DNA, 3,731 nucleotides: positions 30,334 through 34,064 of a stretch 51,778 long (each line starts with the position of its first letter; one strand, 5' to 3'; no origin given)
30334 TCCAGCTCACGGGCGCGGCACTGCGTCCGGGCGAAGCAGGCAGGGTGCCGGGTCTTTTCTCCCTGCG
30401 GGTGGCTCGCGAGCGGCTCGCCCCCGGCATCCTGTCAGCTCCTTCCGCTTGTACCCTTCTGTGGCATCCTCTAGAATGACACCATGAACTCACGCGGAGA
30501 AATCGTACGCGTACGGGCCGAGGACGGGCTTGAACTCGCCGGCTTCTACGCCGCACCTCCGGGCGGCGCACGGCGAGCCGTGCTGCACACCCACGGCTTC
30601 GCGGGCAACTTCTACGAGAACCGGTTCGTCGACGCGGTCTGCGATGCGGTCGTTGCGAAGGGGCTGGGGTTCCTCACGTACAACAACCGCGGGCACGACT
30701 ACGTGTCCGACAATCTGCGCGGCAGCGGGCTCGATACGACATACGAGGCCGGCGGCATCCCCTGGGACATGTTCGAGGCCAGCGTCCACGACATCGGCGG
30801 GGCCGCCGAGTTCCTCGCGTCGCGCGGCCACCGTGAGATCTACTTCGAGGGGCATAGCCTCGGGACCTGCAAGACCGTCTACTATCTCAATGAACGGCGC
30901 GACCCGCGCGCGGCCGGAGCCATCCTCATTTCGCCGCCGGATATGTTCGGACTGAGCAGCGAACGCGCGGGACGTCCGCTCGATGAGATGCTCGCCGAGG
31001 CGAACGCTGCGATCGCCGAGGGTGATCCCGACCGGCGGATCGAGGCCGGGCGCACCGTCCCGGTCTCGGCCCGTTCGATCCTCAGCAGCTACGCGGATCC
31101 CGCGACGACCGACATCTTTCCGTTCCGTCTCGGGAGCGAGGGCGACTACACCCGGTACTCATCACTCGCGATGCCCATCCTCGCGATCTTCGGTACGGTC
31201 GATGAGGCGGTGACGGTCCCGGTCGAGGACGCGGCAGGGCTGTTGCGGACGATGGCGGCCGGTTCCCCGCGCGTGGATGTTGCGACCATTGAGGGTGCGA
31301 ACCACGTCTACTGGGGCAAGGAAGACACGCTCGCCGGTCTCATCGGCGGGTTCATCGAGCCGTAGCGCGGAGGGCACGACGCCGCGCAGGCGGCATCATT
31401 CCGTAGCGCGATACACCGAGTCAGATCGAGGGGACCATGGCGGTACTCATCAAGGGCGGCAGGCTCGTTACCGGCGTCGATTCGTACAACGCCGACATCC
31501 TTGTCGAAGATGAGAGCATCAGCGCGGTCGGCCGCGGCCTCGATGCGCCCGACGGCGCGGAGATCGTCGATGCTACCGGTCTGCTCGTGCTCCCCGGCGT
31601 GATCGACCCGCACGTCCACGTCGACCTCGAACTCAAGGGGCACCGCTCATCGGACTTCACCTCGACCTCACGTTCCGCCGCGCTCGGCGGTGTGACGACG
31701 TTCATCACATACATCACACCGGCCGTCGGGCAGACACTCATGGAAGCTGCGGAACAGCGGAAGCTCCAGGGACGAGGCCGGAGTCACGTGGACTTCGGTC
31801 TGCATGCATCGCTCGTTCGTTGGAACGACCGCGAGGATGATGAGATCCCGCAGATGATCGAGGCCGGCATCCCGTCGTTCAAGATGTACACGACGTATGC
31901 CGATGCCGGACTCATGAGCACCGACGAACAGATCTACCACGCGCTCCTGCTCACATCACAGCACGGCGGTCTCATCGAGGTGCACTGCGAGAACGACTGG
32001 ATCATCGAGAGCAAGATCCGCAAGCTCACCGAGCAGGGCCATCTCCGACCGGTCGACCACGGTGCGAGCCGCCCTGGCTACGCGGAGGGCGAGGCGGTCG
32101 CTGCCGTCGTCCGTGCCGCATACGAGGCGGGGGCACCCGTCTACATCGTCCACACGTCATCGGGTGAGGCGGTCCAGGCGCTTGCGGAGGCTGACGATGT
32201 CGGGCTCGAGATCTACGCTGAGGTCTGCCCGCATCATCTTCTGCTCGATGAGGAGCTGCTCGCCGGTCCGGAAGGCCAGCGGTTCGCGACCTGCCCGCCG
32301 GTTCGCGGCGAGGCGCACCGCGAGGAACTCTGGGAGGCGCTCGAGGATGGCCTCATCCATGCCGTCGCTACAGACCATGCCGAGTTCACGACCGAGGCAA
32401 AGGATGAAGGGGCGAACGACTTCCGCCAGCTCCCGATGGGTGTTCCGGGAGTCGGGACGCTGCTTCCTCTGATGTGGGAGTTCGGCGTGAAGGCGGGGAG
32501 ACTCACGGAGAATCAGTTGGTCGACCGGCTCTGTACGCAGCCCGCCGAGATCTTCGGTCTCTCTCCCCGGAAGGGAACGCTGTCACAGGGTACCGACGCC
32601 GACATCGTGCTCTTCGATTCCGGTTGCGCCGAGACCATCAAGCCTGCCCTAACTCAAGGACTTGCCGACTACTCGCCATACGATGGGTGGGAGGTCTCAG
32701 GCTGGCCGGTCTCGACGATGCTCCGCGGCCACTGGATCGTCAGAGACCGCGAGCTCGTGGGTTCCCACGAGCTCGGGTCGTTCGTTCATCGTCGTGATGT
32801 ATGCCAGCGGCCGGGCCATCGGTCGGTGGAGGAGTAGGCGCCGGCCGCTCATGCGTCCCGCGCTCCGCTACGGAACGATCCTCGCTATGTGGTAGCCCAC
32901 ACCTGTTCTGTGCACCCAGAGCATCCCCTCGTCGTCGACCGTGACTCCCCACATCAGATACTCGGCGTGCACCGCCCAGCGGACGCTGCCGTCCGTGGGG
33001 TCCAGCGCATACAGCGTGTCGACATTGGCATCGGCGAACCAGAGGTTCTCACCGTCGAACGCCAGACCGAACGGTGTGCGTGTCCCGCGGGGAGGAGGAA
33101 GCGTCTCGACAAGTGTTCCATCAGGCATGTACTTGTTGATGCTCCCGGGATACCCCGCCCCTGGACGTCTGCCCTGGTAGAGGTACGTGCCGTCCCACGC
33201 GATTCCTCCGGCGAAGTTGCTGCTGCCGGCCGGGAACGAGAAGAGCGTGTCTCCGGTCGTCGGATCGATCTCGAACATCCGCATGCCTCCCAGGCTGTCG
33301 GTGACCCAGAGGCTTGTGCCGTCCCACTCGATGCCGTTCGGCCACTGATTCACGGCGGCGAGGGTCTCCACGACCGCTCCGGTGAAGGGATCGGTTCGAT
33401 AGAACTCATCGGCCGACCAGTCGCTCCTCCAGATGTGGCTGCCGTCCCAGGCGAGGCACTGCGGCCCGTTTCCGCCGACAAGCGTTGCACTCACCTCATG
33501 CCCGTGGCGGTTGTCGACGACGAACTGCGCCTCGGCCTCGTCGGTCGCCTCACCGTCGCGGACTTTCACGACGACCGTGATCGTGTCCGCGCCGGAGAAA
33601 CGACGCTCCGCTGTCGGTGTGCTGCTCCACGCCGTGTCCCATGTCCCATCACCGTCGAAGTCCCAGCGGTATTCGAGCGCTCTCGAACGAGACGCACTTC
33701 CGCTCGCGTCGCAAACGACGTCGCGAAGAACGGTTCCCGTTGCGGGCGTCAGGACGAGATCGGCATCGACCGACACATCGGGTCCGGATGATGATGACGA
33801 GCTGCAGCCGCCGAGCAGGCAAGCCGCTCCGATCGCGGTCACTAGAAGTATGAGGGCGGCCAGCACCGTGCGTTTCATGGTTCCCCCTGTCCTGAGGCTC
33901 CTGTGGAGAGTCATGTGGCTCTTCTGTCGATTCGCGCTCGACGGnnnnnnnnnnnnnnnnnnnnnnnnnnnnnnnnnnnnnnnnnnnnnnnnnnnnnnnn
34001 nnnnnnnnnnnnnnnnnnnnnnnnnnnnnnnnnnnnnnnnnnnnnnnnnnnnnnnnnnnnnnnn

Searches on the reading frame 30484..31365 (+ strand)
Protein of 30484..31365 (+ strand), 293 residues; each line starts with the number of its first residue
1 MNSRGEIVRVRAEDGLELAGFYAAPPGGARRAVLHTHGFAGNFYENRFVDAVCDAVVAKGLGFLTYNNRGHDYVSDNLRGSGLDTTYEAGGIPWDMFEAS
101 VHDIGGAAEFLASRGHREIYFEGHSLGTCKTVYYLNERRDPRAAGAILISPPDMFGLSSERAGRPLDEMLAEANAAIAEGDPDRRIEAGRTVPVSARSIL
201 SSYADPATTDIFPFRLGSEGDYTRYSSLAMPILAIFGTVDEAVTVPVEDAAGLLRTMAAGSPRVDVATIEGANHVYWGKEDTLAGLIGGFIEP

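Call 22: search_protein_families(library=pfam, proteins=[window:30484-31365:+], max_evalue=0.001)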
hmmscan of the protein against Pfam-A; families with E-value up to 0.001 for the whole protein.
window:30484-31365:+ (293 aa): 2 families
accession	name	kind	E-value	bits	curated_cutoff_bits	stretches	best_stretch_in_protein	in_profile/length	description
PF12146.15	Hydrolase_4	-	4e-07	30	27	1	29-151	3-109/239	Serine aminopeptidase, S33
PF00561.26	Abhydrolase_1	-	0.00023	21.4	25.8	1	33-173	3-126/245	alpha/beta hydrolase fold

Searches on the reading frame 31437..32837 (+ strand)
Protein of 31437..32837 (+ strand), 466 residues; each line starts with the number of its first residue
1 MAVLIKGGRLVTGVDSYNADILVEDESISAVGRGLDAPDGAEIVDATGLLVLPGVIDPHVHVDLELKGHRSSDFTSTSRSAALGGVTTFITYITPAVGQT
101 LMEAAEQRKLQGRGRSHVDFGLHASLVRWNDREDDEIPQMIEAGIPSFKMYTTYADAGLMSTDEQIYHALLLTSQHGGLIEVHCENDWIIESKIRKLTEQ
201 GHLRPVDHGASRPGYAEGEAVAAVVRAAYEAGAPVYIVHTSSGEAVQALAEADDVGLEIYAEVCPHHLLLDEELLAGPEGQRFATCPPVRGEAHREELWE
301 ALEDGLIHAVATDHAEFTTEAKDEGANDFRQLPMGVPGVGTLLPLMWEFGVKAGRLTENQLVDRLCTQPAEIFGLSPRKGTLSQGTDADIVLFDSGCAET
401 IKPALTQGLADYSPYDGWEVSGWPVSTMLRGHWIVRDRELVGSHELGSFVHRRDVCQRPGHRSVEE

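Call 22: search_protein_families(library=pfam, proteins=[window:31437-32837:+], max_evalue=0.001)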
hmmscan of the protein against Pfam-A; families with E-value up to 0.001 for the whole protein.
window:31437-32837:+ (466 aa): 2 families
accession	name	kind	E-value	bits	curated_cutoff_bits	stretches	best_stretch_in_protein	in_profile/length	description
PF01979.26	Amidohydro_1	-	7.9e-23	81.7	25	1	50-433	1-344/345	Amidohydrolase family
PF07969.17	Amidohydro_3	-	3.5e-13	50.3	29.7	2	220-397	263-448/472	Amidohydrolase family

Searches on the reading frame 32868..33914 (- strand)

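Call 22: search_protein_families(library=pfam, proteins=[window:32868-33914:-], max_evalue=0.001)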
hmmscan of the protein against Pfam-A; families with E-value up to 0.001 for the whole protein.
window:32868-33914:- (348 aa): 1 family
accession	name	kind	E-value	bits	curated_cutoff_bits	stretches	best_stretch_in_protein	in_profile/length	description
PF18911.6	PKD_4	-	0.00021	21.7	27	1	57-130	11-80/85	PKD domain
